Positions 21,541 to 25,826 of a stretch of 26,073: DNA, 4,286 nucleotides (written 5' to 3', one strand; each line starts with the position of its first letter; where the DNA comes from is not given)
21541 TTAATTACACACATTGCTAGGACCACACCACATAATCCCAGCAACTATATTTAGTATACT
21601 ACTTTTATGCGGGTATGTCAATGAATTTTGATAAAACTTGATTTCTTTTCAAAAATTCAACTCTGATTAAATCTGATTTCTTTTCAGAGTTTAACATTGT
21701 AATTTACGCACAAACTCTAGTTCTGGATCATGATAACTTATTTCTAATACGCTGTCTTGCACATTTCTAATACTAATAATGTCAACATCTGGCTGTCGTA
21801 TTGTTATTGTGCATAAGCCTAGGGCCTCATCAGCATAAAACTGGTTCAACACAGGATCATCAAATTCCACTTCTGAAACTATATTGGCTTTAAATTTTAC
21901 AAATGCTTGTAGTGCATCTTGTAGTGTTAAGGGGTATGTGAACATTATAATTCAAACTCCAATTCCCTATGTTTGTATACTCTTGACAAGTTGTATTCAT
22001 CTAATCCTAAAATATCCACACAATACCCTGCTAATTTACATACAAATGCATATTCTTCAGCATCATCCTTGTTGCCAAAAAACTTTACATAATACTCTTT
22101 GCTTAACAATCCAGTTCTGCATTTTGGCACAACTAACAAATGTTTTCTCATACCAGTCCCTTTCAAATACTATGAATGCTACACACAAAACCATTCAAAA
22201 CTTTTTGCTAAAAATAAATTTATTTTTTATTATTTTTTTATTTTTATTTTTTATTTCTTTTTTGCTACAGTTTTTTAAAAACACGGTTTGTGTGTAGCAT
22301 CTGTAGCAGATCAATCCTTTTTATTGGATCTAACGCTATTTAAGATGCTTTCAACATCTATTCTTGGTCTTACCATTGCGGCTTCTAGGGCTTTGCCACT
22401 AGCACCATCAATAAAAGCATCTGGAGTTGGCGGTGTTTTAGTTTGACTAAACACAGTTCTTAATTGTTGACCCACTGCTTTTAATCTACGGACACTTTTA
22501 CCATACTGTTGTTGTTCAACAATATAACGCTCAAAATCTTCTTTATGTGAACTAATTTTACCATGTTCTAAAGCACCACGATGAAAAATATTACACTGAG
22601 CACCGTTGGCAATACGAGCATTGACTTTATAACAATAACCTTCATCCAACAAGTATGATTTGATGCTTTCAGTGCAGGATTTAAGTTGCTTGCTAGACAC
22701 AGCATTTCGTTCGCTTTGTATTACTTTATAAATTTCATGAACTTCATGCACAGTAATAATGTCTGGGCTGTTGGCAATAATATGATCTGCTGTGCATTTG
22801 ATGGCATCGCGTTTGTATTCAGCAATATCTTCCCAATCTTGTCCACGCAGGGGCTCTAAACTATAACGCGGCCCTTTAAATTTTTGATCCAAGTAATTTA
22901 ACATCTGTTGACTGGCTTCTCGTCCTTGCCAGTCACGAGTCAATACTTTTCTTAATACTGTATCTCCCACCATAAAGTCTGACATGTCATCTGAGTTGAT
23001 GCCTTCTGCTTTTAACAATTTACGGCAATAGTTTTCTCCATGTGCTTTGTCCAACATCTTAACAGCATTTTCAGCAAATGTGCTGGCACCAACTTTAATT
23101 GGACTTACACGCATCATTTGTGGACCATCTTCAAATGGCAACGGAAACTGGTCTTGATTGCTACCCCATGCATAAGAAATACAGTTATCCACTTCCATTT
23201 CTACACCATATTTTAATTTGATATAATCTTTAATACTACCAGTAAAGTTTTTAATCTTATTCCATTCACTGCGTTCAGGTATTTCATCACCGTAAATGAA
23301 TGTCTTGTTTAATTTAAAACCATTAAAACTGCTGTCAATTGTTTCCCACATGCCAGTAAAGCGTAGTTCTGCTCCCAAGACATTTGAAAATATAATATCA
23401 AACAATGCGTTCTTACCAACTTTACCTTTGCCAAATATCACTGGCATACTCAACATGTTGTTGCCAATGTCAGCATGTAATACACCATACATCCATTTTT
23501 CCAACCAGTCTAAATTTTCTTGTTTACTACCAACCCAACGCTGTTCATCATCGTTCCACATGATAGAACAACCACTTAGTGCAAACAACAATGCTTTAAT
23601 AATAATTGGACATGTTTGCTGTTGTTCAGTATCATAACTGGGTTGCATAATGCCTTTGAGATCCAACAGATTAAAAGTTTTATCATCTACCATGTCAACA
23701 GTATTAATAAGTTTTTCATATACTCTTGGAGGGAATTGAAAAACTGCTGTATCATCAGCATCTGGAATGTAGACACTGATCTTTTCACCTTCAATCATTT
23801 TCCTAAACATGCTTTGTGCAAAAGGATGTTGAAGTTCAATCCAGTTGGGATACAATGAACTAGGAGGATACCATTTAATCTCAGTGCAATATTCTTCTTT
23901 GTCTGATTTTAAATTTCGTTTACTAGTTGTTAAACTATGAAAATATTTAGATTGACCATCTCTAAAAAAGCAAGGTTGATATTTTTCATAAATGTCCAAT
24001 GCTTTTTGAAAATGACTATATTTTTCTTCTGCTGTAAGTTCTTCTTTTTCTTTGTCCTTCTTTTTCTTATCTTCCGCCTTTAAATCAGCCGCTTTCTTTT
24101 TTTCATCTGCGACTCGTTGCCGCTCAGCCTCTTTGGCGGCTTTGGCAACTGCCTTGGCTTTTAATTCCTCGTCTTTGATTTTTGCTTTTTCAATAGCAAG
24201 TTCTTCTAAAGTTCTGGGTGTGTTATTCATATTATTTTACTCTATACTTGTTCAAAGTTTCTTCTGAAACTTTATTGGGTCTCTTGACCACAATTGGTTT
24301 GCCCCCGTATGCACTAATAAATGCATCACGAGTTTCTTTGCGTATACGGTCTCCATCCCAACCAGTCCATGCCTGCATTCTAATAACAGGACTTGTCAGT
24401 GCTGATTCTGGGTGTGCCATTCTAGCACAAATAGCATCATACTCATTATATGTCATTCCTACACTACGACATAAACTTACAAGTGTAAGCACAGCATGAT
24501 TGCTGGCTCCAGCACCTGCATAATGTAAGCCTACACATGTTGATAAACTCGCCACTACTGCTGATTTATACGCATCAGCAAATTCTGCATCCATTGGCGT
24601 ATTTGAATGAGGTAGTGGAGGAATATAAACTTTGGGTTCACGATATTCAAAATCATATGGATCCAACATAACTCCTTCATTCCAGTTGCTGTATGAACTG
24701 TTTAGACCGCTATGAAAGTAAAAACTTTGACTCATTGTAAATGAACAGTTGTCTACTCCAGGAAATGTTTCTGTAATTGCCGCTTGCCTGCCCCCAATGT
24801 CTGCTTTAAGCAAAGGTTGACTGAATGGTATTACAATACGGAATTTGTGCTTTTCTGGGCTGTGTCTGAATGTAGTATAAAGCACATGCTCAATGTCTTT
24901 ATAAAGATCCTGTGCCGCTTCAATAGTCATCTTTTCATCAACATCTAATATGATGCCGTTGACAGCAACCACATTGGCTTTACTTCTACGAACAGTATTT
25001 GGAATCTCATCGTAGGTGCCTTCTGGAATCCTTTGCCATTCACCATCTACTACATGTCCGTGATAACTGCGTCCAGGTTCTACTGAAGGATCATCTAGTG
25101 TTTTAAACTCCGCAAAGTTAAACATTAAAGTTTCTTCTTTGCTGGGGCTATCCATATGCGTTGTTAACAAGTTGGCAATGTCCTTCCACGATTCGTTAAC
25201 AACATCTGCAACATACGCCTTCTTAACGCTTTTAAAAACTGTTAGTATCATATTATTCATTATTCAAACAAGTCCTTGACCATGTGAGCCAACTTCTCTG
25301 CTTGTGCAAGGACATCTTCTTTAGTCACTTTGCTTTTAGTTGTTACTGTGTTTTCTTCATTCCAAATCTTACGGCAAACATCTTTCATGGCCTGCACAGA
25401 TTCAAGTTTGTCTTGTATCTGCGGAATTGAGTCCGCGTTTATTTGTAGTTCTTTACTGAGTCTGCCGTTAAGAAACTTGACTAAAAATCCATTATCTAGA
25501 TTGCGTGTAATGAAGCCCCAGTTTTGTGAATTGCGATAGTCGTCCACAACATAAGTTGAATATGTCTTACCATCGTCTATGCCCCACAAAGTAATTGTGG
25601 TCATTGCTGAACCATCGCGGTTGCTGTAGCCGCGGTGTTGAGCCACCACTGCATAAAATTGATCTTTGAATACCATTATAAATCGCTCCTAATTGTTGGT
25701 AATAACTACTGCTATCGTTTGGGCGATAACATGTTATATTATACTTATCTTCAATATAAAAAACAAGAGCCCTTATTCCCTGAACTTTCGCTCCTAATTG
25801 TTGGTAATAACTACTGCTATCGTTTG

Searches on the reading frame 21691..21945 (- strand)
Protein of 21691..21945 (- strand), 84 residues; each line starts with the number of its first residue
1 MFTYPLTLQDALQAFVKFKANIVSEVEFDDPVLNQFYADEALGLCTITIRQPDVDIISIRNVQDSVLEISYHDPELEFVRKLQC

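Call 10: search_protein_families(library=phrogs, proteins=[window:21691-21945:-], max_evalue=0.01)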
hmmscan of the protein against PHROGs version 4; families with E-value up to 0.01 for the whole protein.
window:21691-21945:- (84 aa): 0 families

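Call 11: search_protein_families(library=pfam, proteins=[window:21691-21945:-], max_evalue=0.01)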
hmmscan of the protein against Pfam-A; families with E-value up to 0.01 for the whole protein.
window:21691-21945:- (84 aa): 0 families

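Call 54: find_homologous_proteins(query=window:21694-21945:-, max_evalue=0.001)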
Query window:21694-21945:- (84 aa): 8 proteins with E <= 0.001 among 8 candidates.
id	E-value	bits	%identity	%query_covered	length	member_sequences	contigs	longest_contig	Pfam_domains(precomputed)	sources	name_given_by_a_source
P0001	3.4e-48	178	100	100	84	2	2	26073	-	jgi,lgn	-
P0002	1.7e-44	166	98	99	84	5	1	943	-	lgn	-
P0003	1.5e-42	160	92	100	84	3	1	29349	-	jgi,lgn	jgi:hypothetical protein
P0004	5.1e-34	133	82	100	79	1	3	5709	-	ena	-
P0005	6.9e-25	104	64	100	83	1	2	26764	-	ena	-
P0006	3.4e-22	95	63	98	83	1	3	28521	-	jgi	jgi:hypothetical protein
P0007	6.9e-22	95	61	100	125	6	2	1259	-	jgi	jgi:hypothetical protein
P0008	1.0e-20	91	71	82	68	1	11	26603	-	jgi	jgi:hypothetical protein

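Call 55: find_encoding_contigs(protein=P0003, flank=3000, max_places=4)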
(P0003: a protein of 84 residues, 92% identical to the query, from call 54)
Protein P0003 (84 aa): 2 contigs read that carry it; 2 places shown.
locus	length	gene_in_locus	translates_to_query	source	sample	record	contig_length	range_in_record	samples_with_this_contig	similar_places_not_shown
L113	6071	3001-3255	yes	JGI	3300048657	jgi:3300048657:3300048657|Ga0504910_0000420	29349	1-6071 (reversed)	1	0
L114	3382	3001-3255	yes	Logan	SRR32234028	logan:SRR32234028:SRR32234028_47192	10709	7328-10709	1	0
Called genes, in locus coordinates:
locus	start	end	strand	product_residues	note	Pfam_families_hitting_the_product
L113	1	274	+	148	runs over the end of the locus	-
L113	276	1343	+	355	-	-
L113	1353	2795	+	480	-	PF13148:DUF3987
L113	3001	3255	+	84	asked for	-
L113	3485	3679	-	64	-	-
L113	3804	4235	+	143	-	-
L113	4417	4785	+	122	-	-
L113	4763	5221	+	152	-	-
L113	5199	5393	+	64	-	-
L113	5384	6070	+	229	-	?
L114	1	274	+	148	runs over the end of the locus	-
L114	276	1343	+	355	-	-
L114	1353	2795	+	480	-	PF13148:DUF3987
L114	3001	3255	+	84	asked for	-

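Call 56: find_encoding_contigs(protein=P0005, flank=3000, max_places=4)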
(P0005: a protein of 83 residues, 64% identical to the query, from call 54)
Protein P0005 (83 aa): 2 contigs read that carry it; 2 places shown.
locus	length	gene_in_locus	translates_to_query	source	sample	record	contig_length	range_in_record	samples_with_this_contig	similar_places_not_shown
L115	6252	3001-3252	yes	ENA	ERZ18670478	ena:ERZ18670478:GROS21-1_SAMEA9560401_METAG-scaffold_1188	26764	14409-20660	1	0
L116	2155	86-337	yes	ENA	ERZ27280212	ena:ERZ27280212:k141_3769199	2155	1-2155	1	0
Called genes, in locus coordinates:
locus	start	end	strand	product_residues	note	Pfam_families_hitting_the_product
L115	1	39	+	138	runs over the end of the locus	-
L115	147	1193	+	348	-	-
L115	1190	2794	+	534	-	-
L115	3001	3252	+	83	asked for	-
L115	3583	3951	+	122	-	-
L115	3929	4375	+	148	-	-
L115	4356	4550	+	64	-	-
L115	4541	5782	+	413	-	PF03237:Terminase_6N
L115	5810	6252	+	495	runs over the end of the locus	-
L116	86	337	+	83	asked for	-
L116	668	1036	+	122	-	-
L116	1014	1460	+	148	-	-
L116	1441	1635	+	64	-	-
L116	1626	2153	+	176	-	?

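Call 57: find_encoding_contigs(protein=P0004, flank=3000, max_places=4)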
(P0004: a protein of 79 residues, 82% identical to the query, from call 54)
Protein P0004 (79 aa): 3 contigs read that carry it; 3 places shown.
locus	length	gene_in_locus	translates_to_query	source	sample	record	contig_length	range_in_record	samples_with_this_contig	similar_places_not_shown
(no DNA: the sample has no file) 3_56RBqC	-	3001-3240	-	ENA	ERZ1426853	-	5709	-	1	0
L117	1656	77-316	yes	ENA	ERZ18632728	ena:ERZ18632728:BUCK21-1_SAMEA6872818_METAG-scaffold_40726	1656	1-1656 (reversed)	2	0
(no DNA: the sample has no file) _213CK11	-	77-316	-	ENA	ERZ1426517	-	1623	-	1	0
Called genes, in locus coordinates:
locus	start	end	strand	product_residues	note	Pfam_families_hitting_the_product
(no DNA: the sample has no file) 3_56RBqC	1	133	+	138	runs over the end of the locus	-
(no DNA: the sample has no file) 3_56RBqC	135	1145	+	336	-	-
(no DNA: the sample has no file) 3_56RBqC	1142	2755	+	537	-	PF19263:DUF5906 (weak)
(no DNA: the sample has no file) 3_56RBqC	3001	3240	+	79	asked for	-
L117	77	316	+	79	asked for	-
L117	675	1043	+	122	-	-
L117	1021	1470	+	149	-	-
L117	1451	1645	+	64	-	-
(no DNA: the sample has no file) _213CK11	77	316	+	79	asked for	-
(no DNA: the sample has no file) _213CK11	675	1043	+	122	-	-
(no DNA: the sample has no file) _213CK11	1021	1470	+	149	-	-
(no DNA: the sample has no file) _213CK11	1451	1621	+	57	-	?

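Call 62: search_solved_structures(query=window:21694-21945:-, max_evalue=10)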
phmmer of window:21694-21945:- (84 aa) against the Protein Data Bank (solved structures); distinct sequences matched with E-value up to 10: 1.
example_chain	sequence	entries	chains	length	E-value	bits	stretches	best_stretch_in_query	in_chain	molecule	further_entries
4q25_A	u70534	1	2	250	0.65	13.4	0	8-52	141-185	Phosphate-specific transport system accessory protein PhoU homolog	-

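Call 71: predict_structure(alignment_id=A5)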
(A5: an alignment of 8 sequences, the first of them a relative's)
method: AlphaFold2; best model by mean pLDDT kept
length: 84 residues; sequences in the alignment: 8
mean_pLDDT: 76.2   pTM: 0.63
mean pLDDT of the five models: 76.2, 74.6, 72.2, 70.6, 70.3
residues with pLDDT >= 90: 7; 70-90: 53; 50-70: 20; < 50: 4
segments of 3 or more residues with pLDDT < 50: 54-57
pLDDT, mean of each block of 10 residues (from residue 1): 82 71 66 87 87 52 75 89 81
secondary structure, 60 per line:
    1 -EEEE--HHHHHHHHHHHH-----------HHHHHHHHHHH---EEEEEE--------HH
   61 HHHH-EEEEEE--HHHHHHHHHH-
elements in order: E2-5 H8-19 H31-41 E45-50 H59-64 E66-71 H74-83

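Call 74: fold_search(model_id=the predicted structure, library=pdb)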
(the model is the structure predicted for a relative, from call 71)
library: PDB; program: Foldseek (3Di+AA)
matches with E <= 10: 382; with E <= 0.001: 0
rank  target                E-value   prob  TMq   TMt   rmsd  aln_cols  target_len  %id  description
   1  7tji_I                5.3e-01  0.15  0.32  0.10  10.6        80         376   12  S. cerevisiae ORC bound to 84 bp ARS1 DNA and Cdc6 (state 2) with flexible Orc6 N-terminal domain (released 2022-10-05)
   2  9det_a                6.5e-01  0.14  0.37  0.05  11.6        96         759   14  Human V-ATPase Vo subcomplex (containing subunit isoform a4) bound to nanobody and inhibitor (released 2025-09-10)
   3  6pln_B                6.5e-01  0.13  0.26  0.23   7.4        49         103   24  X-ray crystal structure of Pyrococcus furiosus general transcription factor TFE-alpha (released 2020-07-08)
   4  3bn7                  7.0e-01  0.18  0.32  0.27   5.6        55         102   13  CRYSTAL STRUCTURE OF A DIMERIC FERREDOXIN-LIKE PROTEIN (CC_2267) FROM CAULOBACTER CRESCENTUS CB15 AT 1.64 A RESOLUTION (released 2007-12-25)
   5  1f4k_A                7.0e-01  0.18  0.37  0.30   9.6        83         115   12  CRYSTAL STRUCTURE OF THE REPLICATION TERMINATOR PROTEIN/B-SITE DNA COMPLEX (released 2001-06-08)
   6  2v1u_A                7.0e-01  0.15  0.32  0.10  10.4        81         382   12  STRUCTURE OF THE AEROPYRUM PERNIX ORC1 PROTEIN IN COMPLEX WITH DNA (released 2007-09-18)
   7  7tjh_I                7.0e-01  0.12  0.31  0.11  10.3        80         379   10  S. cerevisiae ORC bound to 84 bp ARS1 DNA and Cdc6 (state 1) with flexible Orc6 N-terminal domain (released 2022-10-05)
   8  7wh4_A                8.6e-01  0.11  0.31  0.27   9.7        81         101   14  Crystal structure of the PadR-family transcriptional regulator Rv3488 of Mycobacterium tuberculosis H37Rv in complex w (released 2022-02-09)
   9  4xco_B                8.6e-01  0.10  0.28  0.28   9.3        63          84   16  Signal-sequence induced conformational changes in the signal recognition particle (released 2015-06-10)
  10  7tjj_I                9.1e-01  0.13  0.33  0.11  10.4        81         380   12  S. cerevisiae ORC bound to 84 bp ARS1 DNA and Cdc6 (state 1) with docked Orc6 N-terminal domain (released 2022-10-05)
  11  1lng_A                9.1e-01  0.11  0.29  0.28   9.7        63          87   16  Crystal Structure of the SRP19-7S.S SRP RNA Complex of M. jannaschii (released 2002-06-07)
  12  1l9a_A                9.1e-01  0.10  0.29  0.28   9.7        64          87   16  CRYSTAL STRUCTURE OF SRP19 IN COMPLEX WITH THE S DOMAIN OF SIGNAL RECOGNITION PARTICLE RNA (released 2002-06-28)
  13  4p7f                  9.1e-01  0.10  0.30  0.14  12.4        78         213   10  Mouse apo-COMT (released 2014-06-11)
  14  9bcx_I                9.1e-01  0.10  0.32  0.11  10.7        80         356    9  Cryo-EM structure of the S. cerevisiae ORC-Cdc6-Mcm2-7-DNA complex with a fully closed Mcm2-Mcm5 DNA entry gate (released 2025-01-01)
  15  9bry_a                1.0e+00  0.15  0.39  0.06   9.6        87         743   13  V0-only V-ATPase in synaptophysin gene knock-out mouse brain isolated synaptic vesicles (released 2024-06-19)
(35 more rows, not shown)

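Call 90: search_protein_families(library=pfam, proteins=[window:21691-21945:-], max_evalue=5)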
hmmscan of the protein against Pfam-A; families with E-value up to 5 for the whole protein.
window:21691-21945:- (84 aa): 0 families

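Call 91: search_protein_families(library=ncbifam, proteins=[window:21691-21945:-], max_evalue=1)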
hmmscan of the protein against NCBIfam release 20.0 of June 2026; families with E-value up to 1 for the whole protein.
window:21691-21945:- (84 aa): 1 family
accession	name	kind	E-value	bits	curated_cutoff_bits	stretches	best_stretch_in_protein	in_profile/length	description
NF007418.0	PRK09956.1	equivalog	0.082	11.9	583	1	26-62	138-173/308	ISNCY family transposase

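Call 110: find_encoding_contigs(protein=P0002, flank=1500, max_places=10)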
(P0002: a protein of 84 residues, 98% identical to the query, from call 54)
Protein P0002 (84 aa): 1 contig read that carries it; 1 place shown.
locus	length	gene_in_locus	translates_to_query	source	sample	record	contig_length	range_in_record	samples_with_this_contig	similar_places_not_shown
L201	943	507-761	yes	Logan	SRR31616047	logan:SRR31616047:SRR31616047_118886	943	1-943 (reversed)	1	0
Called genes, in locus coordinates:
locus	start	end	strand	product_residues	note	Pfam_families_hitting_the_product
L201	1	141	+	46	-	?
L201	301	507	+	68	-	-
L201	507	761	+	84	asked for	-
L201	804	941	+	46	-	?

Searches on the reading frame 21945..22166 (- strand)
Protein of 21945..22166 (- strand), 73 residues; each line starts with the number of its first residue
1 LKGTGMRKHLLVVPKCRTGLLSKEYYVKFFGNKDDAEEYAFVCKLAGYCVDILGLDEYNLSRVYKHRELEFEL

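Call 10: search_protein_families(library=phrogs, proteins=[window:21945-22166:-], max_evalue=0.01)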
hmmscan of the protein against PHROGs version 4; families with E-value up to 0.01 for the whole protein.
window:21945-22166:- (73 aa): 0 families

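Call 11: search_protein_families(library=pfam, proteins=[window:21945-22166:-], max_evalue=0.01)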
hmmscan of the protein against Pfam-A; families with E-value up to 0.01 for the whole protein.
window:21945-22166:- (73 aa): 0 families

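Call 63: search_solved_structures(query=window:21948-22166:-, max_evalue=10)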
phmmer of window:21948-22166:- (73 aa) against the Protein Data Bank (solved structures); distinct sequences matched with E-value up to 10: 0.

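Call 90: search_protein_families(library=pfam, proteins=[window:21945-22166:-], max_evalue=5)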
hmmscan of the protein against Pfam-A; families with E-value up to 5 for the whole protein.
window:21945-22166:- (73 aa): 0 families

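Call 91: search_protein_families(library=ncbifam, proteins=[window:21945-22166:-], max_evalue=1)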
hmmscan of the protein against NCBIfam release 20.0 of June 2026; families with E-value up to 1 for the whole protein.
window:21945-22166:- (73 aa): 0 families

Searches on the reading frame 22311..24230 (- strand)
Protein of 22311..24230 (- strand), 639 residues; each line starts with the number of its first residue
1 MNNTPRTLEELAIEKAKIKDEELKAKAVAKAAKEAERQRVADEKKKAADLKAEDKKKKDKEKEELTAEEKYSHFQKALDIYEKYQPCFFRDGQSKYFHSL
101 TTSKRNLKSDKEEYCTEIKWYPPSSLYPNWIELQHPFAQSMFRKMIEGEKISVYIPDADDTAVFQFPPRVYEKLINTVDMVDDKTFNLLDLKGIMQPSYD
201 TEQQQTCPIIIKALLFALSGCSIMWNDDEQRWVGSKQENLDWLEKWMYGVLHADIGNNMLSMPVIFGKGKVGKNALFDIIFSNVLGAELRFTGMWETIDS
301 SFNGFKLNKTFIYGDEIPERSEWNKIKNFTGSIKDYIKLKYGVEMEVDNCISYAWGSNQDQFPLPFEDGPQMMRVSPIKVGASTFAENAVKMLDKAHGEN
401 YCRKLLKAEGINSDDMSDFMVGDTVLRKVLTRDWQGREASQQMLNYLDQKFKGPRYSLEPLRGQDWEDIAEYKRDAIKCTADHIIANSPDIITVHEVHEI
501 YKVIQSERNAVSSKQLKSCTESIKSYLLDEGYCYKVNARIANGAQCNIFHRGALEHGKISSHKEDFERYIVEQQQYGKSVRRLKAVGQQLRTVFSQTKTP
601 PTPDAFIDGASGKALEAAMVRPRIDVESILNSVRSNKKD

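Call 10: search_protein_families(library=phrogs, proteins=[window:22311-24230:-], max_evalue=0.01)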
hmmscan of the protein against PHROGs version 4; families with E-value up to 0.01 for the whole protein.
window:22311-24230:- (639 aa): 1 family
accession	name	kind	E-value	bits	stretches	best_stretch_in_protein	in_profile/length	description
phrog_1156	-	DNA, RNA and nucleotide metabolism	0.00054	19.6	1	237-360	536-666/855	DNA primase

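Call 11: search_protein_families(library=pfam, proteins=[window:22311-24230:-], max_evalue=0.01)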
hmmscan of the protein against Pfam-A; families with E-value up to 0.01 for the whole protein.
window:22311-24230:- (639 aa): 2 families
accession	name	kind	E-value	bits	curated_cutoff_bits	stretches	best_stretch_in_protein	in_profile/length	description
PF19263.5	DUF5906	-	2.4e-07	31.8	27.6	1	266-368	2-108/114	Family of unknown function (DUF5906)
PF04634.17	YezG-like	-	0.0042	17.7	21.7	0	536-598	25-87/146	Immunity protein YezG-like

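Call 25: search_dna_similar(query=window:22311-24230:-, collection=phages, mode=protein, max_rows=15)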
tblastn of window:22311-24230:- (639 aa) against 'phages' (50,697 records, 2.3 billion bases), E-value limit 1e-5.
No match.

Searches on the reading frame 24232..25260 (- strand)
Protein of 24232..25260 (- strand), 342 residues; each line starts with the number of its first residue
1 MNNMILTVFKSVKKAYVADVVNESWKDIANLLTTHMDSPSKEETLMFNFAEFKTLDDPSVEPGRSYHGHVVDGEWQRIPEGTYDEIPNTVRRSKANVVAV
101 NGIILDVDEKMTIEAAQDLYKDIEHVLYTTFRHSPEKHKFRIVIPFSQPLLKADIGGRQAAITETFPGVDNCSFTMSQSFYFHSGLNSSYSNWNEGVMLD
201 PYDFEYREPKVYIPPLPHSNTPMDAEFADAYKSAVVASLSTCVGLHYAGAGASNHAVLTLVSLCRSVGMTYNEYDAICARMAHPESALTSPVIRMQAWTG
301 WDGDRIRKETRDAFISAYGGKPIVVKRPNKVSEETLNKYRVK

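Call 10: search_protein_families(library=phrogs, proteins=[window:24232-25260:-], max_evalue=0.01)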
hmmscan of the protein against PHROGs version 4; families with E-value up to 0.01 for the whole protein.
window:24232-25260:- (342 aa): 7 families
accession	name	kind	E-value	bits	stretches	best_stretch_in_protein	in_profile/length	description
phrog_2135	-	DNA, RNA and nucleotide metabolism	1.8e-12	47.4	1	89-204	507-621/713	DNA primase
phrog_9765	-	DNA, RNA and nucleotide metabolism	2.9e-09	36.4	1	88-184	85-184/939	DNA primase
phrog_25531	-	unknown function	2.4e-05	24.3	1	91-144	58-119/617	-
phrog_256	-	DNA, RNA and nucleotide metabolism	5.7e-05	22.9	1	90-189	71-173/798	DNA helicase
phrog_3228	-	DNA, RNA and nucleotide metabolism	0.00016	21.1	1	90-182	73-178/766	replicative helicase-primase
phrog_17236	-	DNA, RNA and nucleotide metabolism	0.00059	19.4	1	98-182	480-564/646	DNA primase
phrog_34715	-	unknown function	0.0014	18.4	1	90-162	54-133/426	-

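Call 11: search_protein_families(library=pfam, proteins=[window:24232-25260:-], max_evalue=0.01)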
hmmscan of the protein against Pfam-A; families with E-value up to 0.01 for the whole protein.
window:24232-25260:- (342 aa): 1 family
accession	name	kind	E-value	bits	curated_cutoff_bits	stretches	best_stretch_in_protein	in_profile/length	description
PF04627.18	ATP-synt_Eps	-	0.0078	16.6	27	0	265-281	4-20/49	Mitochondrial ATP synthase epsilon chain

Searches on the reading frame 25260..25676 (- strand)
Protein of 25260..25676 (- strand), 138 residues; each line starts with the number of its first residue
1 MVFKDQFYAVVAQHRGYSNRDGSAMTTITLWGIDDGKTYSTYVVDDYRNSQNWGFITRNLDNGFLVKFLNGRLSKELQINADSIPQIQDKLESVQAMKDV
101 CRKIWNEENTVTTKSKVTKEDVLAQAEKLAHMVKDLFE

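Call 10: search_protein_families(library=phrogs, proteins=[window:25260-25676:-], max_evalue=0.01)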
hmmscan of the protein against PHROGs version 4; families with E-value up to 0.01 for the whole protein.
window:25260-25676:- (138 aa): 0 families

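Call 11: search_protein_families(library=pfam, proteins=[window:25260-25676:-], max_evalue=0.01)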
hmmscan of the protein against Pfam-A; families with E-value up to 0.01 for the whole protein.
window:25260-25676:- (138 aa): 1 family
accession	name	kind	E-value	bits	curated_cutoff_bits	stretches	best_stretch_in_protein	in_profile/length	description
PF00647.24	EF1G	-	0.0099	16.2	23.3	0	14-67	20-74/107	Elongation factor 1 gamma, conserved domain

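Call 64: search_solved_structures(query=window:25263-25676:-, max_evalue=10)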
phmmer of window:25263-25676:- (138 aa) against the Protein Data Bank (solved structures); distinct sequences matched with E-value up to 10: 1.
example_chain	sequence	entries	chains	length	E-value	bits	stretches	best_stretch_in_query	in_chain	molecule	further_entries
4zm6_A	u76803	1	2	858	1.4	12.3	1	27-62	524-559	N-acetyl-beta-D glucosaminidase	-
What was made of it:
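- On Lambdoid Q antitermination: PDB sequence and fold searches were also negative (calls 62-64, 74).
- Tried and rejected: PDB sequence searches were negative (calls 62-64).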

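Call 90: search_protein_families(library=pfam, proteins=[window:25260-25676:-], max_evalue=5)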
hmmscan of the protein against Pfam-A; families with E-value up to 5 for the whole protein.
window:25260-25676:- (138 aa): 3 families
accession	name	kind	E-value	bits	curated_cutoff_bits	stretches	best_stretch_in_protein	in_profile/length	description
PF00647.24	EF1G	-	0.0099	16.2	23.3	1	14-67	20-74/107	Elongation factor 1 gamma, conserved domain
PF13591.12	MerR_2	-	0.074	13.3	29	1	72-99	50-77/84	MerR HTH family regulatory protein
PF06103.16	DUF948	-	0.21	12.2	37.2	1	92-134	33-75/89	Bacterial protein of unknown function (DUF948)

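Call 91: search_protein_families(library=ncbifam, proteins=[window:25260-25676:-], max_evalue=1)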
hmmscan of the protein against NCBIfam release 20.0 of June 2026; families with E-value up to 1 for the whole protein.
window:25260-25676:- (138 aa): 0 families
